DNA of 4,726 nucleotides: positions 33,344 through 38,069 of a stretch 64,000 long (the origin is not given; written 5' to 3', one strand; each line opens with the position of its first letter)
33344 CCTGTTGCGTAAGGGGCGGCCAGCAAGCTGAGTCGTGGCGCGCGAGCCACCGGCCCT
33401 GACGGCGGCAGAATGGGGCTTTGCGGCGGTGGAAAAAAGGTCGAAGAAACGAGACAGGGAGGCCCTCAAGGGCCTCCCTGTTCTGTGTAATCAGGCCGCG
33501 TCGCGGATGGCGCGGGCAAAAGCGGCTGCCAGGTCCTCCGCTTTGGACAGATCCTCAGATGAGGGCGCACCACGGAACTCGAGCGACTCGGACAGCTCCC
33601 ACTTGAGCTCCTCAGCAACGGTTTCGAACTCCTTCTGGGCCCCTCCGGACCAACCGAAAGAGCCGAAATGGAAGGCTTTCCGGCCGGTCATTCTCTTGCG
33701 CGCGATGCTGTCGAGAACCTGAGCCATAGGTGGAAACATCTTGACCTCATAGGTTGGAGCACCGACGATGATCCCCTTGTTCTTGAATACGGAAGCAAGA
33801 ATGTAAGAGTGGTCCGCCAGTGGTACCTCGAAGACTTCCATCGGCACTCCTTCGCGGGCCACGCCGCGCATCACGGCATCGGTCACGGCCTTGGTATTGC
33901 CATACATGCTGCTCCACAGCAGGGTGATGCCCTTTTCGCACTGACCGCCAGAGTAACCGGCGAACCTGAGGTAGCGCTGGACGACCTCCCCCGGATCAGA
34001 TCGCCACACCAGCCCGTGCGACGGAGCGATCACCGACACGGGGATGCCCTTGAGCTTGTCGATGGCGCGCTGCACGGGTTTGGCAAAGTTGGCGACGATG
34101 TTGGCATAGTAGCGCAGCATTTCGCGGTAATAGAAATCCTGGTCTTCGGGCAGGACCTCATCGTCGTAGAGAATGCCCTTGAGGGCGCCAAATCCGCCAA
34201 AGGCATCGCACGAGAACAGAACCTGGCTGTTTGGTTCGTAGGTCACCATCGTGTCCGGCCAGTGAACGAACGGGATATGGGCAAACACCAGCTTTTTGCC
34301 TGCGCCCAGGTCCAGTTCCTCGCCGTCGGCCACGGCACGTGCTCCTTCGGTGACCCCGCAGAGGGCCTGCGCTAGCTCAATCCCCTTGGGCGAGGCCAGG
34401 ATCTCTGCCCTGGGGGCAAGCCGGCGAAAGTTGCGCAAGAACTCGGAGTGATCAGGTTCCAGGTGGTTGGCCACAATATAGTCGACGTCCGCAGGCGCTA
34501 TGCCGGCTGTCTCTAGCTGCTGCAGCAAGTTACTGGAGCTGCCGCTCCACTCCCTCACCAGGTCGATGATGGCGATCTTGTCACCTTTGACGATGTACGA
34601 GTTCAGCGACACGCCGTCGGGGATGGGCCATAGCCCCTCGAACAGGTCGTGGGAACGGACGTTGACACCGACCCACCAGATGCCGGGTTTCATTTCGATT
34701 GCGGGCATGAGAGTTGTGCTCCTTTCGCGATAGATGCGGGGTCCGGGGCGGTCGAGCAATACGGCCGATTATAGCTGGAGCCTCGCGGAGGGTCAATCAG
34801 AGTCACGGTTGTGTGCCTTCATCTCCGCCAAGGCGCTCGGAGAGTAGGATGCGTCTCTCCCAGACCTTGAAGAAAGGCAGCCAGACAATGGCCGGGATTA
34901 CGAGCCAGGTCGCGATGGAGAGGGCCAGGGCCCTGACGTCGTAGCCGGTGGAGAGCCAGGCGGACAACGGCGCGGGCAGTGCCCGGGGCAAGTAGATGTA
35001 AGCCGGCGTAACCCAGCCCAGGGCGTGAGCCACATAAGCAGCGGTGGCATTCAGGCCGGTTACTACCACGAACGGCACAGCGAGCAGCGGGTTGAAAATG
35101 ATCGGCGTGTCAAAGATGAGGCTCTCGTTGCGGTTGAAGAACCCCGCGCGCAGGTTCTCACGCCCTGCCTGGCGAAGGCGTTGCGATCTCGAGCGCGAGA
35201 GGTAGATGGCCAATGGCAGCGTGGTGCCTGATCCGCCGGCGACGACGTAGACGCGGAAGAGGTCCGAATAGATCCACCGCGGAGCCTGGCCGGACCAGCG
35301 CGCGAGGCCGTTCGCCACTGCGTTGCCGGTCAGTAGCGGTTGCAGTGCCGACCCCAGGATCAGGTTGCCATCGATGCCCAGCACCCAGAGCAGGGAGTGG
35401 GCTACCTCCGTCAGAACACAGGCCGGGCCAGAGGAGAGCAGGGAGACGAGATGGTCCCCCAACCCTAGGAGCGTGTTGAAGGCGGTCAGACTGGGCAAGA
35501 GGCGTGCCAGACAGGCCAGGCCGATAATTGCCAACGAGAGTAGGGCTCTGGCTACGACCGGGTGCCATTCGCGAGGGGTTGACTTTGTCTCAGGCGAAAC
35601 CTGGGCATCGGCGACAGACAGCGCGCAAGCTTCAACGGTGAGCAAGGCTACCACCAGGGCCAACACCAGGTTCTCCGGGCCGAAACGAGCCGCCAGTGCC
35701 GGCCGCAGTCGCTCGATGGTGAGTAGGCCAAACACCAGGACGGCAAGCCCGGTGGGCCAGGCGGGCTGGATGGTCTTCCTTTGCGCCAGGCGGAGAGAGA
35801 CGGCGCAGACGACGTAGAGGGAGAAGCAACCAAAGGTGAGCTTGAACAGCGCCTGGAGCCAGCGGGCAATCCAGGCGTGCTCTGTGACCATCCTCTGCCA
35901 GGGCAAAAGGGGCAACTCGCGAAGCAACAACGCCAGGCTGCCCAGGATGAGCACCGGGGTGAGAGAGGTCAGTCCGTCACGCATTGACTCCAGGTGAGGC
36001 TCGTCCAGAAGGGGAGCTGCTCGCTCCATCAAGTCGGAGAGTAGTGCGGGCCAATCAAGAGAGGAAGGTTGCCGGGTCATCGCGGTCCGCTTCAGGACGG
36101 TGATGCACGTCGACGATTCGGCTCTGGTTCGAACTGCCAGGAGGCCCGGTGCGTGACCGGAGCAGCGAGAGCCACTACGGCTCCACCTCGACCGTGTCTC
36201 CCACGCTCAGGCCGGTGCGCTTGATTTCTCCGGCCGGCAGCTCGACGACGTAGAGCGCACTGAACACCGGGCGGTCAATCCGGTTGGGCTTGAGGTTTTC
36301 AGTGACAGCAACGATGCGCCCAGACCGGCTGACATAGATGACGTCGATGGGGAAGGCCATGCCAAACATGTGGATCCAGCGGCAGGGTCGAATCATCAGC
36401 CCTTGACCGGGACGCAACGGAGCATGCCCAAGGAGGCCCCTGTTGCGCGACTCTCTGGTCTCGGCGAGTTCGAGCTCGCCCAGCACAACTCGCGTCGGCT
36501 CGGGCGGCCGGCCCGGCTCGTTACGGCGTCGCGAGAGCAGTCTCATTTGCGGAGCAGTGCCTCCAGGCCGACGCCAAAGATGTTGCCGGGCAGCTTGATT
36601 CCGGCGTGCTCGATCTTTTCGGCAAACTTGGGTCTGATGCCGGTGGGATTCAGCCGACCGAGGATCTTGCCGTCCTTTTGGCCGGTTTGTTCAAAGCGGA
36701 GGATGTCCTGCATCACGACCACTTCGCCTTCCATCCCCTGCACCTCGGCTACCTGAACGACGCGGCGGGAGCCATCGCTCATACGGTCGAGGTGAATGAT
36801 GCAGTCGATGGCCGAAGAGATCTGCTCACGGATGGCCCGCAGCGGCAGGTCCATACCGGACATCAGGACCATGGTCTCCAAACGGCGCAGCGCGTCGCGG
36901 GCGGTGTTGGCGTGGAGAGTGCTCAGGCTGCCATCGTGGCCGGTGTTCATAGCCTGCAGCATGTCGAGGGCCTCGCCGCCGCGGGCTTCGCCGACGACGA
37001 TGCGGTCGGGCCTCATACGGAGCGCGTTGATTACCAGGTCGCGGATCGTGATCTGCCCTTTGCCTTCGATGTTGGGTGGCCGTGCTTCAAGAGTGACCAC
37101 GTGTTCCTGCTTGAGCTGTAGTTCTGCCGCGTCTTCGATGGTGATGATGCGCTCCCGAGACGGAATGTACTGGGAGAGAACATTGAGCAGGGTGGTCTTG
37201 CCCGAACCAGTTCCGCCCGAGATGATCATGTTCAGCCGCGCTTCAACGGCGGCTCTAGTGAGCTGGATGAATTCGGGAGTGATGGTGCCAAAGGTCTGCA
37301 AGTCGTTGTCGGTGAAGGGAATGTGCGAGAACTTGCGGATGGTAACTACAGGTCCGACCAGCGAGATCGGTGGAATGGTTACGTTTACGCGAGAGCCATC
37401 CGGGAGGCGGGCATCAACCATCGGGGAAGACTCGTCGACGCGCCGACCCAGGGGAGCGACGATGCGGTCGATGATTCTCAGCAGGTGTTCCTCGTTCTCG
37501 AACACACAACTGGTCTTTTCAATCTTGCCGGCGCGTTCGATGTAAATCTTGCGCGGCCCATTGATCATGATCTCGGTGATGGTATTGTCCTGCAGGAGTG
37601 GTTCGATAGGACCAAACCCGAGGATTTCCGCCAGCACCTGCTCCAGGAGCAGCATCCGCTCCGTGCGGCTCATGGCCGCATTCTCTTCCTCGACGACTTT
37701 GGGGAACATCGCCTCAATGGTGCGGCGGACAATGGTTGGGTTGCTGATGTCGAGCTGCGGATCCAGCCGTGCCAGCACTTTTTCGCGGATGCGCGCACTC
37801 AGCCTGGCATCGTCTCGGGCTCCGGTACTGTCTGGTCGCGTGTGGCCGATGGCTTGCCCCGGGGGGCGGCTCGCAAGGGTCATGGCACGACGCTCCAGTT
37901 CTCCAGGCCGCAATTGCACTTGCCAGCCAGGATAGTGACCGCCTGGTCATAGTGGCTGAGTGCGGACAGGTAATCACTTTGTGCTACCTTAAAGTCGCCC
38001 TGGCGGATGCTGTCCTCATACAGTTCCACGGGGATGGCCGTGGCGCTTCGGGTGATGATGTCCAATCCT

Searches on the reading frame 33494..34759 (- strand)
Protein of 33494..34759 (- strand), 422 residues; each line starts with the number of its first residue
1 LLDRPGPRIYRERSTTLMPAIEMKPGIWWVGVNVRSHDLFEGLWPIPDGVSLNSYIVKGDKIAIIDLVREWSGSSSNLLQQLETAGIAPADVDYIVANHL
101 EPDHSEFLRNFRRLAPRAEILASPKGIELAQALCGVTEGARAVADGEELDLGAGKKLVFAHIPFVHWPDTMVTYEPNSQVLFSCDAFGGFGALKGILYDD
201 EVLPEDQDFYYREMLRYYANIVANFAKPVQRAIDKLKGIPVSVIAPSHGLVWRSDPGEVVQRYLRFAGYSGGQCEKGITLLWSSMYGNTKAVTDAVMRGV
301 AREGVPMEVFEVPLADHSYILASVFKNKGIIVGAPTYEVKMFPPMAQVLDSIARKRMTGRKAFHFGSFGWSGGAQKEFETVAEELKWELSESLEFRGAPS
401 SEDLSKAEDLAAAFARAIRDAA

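Call 40: search_protein_families(library=pfam, proteins=[window:33494-34759:-], max_evalue=0.00001)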
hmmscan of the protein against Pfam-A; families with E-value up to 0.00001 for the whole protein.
window:33494-34759:- (422 aa): 3 families
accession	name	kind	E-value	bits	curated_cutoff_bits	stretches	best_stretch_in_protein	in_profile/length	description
PF19583.5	ODP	-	1.2e-17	64.9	27.2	1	53-249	4-194/194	ODP family beta lactamase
PF00258.30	Flavodoxin_1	-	3.9e-06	27.5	25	1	281-407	2-139/143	Flavodoxin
PF00753.33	Lactamase_B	-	4.4e-06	27.2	22.7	0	52-248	6-196/196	Metallo-beta-lactamase superfamily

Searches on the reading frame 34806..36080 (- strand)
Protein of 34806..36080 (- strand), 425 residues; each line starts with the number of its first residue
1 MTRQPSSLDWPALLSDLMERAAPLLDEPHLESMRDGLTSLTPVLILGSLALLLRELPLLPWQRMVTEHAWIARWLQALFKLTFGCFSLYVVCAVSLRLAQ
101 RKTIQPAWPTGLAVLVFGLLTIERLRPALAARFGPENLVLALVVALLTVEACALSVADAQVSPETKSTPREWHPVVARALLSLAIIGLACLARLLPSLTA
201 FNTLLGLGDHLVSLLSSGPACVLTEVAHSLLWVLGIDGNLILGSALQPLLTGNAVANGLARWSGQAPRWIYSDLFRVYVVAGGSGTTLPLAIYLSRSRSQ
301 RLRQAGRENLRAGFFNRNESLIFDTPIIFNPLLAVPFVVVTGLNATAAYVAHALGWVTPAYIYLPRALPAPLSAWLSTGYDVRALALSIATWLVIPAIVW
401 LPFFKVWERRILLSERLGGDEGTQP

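Call 40: search_protein_families(library=pfam, proteins=[window:34806-36080:-], max_evalue=0.00001)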
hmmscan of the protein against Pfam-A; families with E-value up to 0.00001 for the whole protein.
window:34806-36080:- (425 aa): 1 family
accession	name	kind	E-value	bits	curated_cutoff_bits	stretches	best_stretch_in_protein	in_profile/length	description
PF02378.23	PTS_EIIC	-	9.2e-21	74.7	30.7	1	34-339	1-317/319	Phosphotransferase system, EIIC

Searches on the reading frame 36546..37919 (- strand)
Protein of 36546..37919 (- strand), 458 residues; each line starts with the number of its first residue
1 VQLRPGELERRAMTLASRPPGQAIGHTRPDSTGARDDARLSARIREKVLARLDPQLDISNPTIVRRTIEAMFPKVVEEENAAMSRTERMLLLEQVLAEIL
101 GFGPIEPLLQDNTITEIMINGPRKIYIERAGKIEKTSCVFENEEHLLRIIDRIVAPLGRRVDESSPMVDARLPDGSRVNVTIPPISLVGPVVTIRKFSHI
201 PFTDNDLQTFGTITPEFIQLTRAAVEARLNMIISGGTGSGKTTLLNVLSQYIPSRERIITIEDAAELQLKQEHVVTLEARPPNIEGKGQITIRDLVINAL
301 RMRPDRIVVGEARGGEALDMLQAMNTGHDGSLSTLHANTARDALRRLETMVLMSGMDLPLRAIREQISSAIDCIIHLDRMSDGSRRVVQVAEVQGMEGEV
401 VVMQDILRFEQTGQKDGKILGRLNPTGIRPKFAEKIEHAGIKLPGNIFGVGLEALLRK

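Call 40: search_protein_families(library=pfam, proteins=[window:36546-37919:-], max_evalue=0.00001)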
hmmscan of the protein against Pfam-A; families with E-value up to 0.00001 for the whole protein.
window:36546-37919:- (458 aa): 1 family
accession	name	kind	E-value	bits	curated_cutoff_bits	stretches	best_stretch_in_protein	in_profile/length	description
PF00437.27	T2SSE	-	6.8e-67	226.1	24.9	1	101-380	4-280/370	Type II/IV secretion system protein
